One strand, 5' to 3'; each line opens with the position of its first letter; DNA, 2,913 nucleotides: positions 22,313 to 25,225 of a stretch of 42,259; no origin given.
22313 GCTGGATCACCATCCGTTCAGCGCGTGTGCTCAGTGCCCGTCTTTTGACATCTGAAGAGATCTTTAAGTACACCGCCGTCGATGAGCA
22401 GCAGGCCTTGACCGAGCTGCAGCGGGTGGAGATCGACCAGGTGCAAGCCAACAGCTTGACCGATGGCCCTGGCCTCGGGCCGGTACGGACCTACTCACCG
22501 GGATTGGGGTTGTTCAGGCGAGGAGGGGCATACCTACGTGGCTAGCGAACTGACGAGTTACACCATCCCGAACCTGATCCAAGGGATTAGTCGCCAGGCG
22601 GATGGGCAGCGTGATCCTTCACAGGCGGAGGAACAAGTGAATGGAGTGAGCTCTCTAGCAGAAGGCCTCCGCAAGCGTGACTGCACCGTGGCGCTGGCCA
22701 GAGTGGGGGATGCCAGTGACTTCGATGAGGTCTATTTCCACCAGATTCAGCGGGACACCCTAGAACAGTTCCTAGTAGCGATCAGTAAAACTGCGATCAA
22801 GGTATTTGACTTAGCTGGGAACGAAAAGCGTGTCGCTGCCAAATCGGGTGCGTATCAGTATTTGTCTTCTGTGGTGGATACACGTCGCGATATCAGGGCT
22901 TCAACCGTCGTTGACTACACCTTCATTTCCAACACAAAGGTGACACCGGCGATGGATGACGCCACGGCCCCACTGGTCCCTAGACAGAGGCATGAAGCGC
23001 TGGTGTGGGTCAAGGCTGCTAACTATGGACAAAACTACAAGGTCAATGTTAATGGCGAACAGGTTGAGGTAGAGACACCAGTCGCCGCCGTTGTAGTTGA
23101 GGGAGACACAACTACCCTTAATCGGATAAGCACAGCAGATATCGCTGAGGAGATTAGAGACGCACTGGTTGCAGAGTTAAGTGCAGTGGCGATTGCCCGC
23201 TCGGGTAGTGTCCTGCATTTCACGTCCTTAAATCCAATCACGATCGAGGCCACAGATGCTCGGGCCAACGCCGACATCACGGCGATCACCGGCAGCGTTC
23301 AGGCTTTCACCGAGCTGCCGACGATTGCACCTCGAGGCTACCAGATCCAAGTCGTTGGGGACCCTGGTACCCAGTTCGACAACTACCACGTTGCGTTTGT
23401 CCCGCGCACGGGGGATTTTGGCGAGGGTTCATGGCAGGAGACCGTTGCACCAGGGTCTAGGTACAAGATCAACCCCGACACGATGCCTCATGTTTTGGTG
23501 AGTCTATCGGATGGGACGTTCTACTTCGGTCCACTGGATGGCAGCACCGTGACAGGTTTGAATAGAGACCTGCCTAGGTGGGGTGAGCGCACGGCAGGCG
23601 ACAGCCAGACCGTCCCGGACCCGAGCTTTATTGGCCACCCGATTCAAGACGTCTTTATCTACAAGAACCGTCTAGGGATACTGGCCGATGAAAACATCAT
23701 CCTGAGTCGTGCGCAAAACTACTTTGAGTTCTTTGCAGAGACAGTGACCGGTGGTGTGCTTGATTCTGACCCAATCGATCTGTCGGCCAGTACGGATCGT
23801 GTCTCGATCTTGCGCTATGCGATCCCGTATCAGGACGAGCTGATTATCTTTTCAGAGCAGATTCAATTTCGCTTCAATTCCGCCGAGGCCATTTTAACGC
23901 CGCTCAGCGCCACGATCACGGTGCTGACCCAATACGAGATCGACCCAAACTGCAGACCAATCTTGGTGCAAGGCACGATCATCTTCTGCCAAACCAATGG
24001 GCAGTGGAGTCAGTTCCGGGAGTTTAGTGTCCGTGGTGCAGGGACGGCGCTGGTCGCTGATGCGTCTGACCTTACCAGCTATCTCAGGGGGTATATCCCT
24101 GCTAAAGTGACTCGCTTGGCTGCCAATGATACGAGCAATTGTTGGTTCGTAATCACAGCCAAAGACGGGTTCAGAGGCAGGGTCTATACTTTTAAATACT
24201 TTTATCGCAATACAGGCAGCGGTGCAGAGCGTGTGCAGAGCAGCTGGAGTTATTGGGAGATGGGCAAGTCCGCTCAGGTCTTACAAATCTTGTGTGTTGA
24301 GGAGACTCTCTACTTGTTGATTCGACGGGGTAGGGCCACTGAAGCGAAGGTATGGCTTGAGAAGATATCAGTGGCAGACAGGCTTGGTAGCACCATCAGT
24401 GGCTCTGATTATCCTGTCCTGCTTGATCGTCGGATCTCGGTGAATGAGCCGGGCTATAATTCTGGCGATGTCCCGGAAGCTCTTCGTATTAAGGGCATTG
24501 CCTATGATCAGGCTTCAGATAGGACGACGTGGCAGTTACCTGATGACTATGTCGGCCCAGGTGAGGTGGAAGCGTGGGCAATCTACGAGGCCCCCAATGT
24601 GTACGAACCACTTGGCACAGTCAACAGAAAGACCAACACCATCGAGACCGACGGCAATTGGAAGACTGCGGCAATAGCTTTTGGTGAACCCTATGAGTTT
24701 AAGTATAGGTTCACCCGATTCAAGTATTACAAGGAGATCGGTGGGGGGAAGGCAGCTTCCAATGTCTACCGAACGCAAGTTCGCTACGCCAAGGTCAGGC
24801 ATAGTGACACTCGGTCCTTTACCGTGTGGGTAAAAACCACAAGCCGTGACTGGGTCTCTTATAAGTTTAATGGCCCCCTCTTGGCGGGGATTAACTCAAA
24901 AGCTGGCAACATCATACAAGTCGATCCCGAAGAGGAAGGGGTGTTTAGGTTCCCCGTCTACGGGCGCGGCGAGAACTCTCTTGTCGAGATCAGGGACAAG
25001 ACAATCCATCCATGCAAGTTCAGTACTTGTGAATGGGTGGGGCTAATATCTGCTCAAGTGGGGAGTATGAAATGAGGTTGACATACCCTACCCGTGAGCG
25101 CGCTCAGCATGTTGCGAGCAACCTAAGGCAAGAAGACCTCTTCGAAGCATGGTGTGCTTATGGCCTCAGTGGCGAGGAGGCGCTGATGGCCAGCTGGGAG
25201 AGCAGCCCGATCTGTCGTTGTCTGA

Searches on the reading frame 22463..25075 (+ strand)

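Call 53: search_protein_families(library=pfam, max_evalue=0.001, proteins=[window:22463-25075:+])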
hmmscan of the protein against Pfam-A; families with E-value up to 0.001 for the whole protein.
window:22463-25075:+ (870 aa): 1 family
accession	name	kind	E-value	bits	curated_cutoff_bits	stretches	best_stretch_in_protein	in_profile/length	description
PF25675.1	Phage_nozzle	-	3.5e-214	713.9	27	1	30-861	3-786/794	Bacteriophage nozzle protein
